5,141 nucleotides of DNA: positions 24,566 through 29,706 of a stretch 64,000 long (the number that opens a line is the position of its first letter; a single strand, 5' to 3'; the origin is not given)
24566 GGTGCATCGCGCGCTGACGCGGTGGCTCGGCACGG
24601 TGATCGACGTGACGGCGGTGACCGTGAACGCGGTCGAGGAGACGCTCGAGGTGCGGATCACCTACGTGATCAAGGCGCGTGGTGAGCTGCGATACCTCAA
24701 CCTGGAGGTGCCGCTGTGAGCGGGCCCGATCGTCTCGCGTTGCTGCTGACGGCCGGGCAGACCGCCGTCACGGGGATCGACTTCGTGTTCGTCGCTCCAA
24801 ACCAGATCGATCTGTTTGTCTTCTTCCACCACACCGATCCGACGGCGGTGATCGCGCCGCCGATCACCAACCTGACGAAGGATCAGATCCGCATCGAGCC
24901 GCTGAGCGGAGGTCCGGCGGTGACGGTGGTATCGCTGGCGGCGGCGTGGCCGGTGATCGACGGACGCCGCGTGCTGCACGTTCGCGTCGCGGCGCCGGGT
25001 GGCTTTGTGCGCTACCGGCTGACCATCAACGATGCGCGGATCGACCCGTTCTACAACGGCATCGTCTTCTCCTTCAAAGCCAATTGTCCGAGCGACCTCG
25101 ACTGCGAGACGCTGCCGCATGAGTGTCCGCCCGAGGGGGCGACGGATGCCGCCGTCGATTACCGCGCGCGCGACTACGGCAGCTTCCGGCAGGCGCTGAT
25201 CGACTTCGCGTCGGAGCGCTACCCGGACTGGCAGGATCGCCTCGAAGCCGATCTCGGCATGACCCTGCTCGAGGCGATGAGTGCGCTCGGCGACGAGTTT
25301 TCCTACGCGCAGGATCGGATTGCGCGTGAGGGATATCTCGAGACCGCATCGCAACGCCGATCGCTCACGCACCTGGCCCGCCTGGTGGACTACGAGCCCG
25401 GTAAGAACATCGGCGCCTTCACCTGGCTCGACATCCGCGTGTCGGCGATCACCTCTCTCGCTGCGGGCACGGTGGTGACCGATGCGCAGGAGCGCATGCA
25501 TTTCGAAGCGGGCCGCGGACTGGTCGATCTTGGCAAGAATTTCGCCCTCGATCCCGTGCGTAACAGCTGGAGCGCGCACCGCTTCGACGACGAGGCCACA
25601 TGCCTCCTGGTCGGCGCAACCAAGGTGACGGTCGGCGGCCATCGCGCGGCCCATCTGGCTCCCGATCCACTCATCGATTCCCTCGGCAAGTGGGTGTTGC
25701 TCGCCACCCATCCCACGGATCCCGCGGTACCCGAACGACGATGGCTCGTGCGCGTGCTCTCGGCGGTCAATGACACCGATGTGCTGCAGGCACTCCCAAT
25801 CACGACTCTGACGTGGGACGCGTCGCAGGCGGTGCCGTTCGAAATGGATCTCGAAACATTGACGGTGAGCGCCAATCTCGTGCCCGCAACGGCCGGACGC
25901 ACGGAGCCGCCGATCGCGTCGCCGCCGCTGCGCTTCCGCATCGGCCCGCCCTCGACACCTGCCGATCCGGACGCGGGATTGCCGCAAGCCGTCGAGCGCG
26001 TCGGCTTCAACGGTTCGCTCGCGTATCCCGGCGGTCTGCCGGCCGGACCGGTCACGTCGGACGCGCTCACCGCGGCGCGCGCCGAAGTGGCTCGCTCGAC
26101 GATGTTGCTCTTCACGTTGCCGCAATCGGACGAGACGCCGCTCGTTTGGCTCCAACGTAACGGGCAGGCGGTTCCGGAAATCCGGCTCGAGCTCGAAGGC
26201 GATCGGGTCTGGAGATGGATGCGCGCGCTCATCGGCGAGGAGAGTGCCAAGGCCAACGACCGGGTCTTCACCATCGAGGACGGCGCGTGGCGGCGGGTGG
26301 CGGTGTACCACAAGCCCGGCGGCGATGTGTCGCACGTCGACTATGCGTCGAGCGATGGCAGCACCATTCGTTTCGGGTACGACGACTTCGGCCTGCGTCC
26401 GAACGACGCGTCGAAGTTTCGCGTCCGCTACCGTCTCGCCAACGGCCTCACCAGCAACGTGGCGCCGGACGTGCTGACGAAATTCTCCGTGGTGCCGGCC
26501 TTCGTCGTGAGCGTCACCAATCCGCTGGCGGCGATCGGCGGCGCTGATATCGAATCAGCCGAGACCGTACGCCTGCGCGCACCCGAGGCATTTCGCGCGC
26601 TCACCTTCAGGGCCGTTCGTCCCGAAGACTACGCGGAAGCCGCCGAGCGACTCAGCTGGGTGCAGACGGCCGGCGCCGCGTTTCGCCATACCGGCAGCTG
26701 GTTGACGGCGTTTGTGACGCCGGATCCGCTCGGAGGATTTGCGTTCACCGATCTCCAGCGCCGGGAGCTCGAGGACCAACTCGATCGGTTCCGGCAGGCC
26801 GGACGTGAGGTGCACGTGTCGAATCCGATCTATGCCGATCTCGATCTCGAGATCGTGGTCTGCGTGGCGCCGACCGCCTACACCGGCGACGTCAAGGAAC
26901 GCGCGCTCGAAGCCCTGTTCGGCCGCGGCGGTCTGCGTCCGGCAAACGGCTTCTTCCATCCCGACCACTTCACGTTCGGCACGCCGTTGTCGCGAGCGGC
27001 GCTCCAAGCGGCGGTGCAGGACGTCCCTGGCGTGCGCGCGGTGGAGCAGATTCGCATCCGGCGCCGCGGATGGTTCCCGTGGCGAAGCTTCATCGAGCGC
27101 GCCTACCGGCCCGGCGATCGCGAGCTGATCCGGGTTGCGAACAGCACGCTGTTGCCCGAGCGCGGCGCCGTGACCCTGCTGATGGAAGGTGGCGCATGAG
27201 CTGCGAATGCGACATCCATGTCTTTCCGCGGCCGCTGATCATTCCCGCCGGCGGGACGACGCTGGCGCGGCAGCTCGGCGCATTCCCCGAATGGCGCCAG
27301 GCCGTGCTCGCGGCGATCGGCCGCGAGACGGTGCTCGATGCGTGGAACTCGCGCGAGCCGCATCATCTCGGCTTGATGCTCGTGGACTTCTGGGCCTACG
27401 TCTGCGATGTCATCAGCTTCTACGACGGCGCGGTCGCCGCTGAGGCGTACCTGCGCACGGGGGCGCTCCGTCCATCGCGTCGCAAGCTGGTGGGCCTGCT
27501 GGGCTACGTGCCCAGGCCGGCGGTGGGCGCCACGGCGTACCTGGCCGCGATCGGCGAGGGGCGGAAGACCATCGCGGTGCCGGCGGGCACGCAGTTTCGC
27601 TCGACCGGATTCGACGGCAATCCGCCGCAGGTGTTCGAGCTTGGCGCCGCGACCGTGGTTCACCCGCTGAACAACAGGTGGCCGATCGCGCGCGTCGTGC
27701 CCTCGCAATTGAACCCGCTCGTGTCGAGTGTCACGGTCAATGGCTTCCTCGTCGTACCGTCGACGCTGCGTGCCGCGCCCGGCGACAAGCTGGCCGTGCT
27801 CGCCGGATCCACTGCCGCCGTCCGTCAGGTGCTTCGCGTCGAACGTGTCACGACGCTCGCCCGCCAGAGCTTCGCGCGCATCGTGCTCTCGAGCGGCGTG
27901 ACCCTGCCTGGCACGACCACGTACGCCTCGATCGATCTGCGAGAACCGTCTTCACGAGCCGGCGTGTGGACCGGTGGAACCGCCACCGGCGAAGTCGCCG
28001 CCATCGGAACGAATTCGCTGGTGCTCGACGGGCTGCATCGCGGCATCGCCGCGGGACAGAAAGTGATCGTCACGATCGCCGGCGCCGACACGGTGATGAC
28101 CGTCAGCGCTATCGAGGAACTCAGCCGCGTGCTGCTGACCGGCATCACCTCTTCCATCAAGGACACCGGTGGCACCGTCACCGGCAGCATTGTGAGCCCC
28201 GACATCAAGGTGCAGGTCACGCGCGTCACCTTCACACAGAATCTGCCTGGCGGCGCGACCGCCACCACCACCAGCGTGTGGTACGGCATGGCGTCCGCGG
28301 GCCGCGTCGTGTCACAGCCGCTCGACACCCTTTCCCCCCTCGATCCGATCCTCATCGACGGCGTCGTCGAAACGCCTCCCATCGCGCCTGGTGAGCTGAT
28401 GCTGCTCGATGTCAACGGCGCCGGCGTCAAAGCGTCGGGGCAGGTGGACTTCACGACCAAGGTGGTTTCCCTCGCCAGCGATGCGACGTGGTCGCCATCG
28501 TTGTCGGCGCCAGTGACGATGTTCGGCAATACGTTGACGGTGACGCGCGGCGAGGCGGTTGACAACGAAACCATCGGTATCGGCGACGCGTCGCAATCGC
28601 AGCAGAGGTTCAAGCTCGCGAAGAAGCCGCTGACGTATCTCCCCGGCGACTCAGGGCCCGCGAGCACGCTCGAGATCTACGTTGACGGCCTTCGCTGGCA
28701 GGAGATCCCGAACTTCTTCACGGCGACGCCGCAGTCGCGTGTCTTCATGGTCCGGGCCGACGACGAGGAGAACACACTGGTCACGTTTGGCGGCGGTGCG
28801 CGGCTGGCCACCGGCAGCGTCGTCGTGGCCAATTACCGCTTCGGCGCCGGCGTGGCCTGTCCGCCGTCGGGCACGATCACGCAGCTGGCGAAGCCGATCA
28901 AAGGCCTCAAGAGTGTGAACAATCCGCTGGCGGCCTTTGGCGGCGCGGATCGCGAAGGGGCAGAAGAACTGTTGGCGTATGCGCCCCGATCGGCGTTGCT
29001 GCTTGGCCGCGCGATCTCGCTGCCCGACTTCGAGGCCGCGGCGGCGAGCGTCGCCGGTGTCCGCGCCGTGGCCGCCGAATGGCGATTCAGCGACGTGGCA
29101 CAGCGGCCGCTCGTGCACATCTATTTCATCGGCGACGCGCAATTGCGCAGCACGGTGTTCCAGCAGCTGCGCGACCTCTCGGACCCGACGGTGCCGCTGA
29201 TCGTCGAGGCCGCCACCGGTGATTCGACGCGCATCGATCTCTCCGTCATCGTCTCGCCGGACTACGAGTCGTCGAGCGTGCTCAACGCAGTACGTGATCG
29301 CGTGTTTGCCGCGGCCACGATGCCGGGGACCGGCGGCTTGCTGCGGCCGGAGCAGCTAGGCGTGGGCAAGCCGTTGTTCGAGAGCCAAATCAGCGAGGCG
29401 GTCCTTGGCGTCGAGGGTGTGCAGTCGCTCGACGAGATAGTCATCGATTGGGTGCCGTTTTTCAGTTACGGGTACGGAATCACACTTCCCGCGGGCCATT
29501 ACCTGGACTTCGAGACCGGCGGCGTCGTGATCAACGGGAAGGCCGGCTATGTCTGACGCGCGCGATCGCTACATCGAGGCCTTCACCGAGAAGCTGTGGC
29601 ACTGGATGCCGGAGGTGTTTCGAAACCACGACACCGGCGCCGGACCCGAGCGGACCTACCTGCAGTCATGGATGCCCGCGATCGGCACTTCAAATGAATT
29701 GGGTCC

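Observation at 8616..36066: Complete extracellular contractile injection system (eCIS) locus in a probable acidobacterial chromosome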

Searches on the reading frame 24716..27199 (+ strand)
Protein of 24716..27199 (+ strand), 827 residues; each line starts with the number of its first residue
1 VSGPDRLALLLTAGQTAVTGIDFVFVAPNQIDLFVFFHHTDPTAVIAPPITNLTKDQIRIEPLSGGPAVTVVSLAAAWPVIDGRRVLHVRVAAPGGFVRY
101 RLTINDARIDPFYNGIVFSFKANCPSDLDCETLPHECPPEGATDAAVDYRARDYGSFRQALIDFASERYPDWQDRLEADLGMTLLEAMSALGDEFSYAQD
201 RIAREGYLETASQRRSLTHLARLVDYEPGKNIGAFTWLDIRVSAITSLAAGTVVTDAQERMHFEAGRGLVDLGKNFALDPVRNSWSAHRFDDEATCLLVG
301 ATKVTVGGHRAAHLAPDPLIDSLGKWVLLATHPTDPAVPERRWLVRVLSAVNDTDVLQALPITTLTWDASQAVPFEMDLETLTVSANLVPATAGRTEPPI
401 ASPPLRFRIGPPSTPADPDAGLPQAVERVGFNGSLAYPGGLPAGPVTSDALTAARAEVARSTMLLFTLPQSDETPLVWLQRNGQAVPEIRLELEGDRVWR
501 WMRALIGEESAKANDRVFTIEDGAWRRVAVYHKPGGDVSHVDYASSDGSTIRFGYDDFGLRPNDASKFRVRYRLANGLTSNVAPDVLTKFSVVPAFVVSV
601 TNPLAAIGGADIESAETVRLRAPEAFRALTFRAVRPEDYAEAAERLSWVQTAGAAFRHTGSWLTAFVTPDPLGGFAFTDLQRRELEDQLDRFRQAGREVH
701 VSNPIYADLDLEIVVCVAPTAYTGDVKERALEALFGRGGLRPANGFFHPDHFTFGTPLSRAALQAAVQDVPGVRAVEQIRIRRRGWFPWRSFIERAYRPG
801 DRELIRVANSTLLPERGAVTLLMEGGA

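Call 4: search_protein_families(library=pfam, proteins=[window:24716-27199:+], max_evalue=0.01)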
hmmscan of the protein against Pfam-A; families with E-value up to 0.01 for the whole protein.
window:24716-27199:+ (827 aa): 1 family
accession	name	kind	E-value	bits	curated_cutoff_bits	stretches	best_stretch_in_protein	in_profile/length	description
PF04865.19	Baseplate_J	-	0.00021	21.1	21.1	1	577-733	75-232/255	Baseplate J-like protein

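Call 25: search_solved_structures(query=window:24716-27199:+, max_evalue=0.1)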
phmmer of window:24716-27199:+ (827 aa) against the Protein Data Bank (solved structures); distinct sequences matched with E-value up to 0.1: 3.
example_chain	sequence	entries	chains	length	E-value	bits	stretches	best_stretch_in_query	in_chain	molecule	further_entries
9gtp_1K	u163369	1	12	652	4.1e-14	54.9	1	558-781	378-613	Baseplate protein J-like domain-containing protein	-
5hx2_D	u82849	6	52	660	0.059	14.7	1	545-711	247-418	Baseplate wedge protein gp6 | gp6, baseplate wedge protein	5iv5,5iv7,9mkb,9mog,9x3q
6es9_A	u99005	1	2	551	0.066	14.6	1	593-673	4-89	Acyl-CoA dehydrogenase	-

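Call 37: search_protein_families(library=ncbifam, proteins=[window:24716-27199:+], max_evalue=0.01)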
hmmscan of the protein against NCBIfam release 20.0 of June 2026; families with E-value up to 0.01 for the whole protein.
window:24716-27199:+ (827 aa): 1 family
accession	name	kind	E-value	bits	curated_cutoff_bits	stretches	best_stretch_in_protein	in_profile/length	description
TIGR02243.1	TIGR02243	equivalog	3e-49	168.1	155.8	1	148-780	1-657/659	putative baseplate assembly protein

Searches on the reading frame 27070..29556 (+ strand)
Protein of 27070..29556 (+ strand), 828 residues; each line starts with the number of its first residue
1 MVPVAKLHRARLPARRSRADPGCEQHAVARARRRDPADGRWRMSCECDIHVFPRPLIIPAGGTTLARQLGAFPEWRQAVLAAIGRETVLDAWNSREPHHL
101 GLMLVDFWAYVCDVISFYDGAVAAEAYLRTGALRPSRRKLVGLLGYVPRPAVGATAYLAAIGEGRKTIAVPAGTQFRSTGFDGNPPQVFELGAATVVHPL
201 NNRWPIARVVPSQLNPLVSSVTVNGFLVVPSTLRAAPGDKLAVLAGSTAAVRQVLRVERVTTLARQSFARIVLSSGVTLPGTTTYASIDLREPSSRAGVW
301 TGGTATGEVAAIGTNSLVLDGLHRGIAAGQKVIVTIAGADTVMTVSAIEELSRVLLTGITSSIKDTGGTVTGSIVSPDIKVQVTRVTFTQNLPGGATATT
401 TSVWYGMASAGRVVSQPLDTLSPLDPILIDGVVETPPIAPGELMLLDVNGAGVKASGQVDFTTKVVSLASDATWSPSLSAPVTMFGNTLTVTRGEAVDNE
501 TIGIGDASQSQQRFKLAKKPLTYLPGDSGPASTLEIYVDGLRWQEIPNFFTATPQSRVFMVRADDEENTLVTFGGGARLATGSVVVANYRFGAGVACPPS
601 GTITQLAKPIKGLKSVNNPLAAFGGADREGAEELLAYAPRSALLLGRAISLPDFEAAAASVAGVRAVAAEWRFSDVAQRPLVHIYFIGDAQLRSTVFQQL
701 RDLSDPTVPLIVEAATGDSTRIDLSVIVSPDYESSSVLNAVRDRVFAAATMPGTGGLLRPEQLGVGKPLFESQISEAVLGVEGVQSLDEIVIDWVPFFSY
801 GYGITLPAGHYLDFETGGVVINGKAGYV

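Call 4: search_protein_families(library=pfam, proteins=[window:27070-29556:+], max_evalue=0.01)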
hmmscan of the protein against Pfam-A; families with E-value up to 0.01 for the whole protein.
window:27070-29556:+ (828 aa): 0 families

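Call 37: search_protein_families(library=ncbifam, proteins=[window:27196-29556:+], max_evalue=0.01)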
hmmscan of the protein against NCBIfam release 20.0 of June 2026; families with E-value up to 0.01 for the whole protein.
window:27196-29556:+ (786 aa): 1 family
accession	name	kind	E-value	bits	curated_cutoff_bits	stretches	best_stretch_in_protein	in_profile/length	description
TIGR02243.1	TIGR02243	equivalog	3.1e-41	141.7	155.8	2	444-748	337-656/659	putative baseplate assembly protein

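Call 91: search_protein_families(library=phrogs, proteins=[window:27196-29553:+], max_evalue=0.01)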
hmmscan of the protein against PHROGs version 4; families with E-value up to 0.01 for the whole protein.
window:27196-29553:+ (786 aa): 2 families
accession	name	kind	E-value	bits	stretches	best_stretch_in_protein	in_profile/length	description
phrog_6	-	tail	4.7e-16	59.5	1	502-747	162-380/548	baseplate wedge subunit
phrog_219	-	tail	1.1e-12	48.3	2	485-616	177-323/598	baseplate wedge subunit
